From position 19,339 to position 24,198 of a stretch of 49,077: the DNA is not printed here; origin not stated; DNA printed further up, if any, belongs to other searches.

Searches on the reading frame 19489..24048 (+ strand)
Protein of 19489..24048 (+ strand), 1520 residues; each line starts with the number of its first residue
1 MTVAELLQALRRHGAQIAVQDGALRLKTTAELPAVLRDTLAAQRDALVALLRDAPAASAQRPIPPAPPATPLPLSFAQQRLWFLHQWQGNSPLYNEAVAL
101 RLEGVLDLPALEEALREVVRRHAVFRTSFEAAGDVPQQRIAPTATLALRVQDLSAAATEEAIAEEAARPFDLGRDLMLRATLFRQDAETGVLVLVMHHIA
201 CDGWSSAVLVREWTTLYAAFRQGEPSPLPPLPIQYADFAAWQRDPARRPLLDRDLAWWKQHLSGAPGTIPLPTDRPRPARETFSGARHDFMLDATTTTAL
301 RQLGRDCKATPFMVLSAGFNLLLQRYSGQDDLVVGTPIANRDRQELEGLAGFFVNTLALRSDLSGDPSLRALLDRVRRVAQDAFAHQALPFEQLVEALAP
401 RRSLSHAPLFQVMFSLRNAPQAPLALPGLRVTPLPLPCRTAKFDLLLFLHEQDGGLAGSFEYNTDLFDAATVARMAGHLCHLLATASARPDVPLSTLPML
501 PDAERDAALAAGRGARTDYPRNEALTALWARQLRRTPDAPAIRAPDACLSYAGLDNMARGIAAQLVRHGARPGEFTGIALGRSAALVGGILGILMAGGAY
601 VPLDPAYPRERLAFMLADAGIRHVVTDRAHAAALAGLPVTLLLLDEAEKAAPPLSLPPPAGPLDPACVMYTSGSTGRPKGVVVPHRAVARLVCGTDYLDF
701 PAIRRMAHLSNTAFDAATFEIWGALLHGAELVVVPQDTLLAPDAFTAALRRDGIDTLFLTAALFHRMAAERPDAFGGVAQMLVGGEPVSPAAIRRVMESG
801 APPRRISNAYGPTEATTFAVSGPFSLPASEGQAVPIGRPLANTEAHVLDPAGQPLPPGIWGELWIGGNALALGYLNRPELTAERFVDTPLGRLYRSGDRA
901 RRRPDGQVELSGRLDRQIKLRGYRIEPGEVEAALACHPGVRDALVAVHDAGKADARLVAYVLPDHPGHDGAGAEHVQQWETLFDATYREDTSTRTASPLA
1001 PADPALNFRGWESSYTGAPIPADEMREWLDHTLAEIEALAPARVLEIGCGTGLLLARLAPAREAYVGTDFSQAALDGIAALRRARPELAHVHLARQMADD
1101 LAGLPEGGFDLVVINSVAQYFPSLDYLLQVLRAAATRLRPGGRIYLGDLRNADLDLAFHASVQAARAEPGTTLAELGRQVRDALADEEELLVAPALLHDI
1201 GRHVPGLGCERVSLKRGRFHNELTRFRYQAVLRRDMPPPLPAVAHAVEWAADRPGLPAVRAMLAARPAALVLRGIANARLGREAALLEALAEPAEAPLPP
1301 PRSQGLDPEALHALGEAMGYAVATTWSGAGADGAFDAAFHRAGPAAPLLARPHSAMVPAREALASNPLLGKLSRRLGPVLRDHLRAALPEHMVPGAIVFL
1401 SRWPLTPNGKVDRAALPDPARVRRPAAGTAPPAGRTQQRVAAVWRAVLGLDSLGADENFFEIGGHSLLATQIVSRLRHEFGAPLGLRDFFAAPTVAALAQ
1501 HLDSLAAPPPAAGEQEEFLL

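Call 8: search_protein_families(library=pfam, proteins=[window:19489-24048:+], max_evalue=0.001)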
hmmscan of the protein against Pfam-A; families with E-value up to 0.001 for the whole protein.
window:19489-24048:+ (1520 aa): 10 families
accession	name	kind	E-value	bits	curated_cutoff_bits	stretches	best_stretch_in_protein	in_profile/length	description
PF00668.25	Condensation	-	1.5e-103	347.4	30.6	1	72-506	5-453/456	Condensation domain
PF00501.34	AMP-binding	-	8e-79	265.6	29.9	1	530-875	2-384/384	AMP-binding enzyme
PF00550.31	PP-binding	-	2e-18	66.9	20.8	1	1438-1502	1-67/67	Phosphopantetheine attachment site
PF08242.18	Methyltransf_12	-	3.7e-17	63.3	30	1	1045-1144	1-98/98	Methyltransferase domain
PF13649.12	Methyltransf_25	-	2.1e-12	48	27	1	1044-1142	1-97/97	Methyltransferase domain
PF08241.18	Methyltransf_11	-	3.4e-12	47.3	21.2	1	1045-1145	1-94/95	Methyltransferase domain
PF13489.12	Methyltransf_23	-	1.3e-11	44.9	27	1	1027-1153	11-123/164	Methyltransferase domain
PF13193.12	AMP-binding_C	-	5.6e-09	37.2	24.5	0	929-978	1-48/76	AMP-binding enzyme C-terminal domain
PF13847.12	Methyltransf_31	-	6.8e-09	36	27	1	1043-1154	6-118/145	Methyltransferase domain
PF05175.20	MTS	-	0.00084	19.5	23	0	1040-1146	31-138/170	Methyltransferase small domain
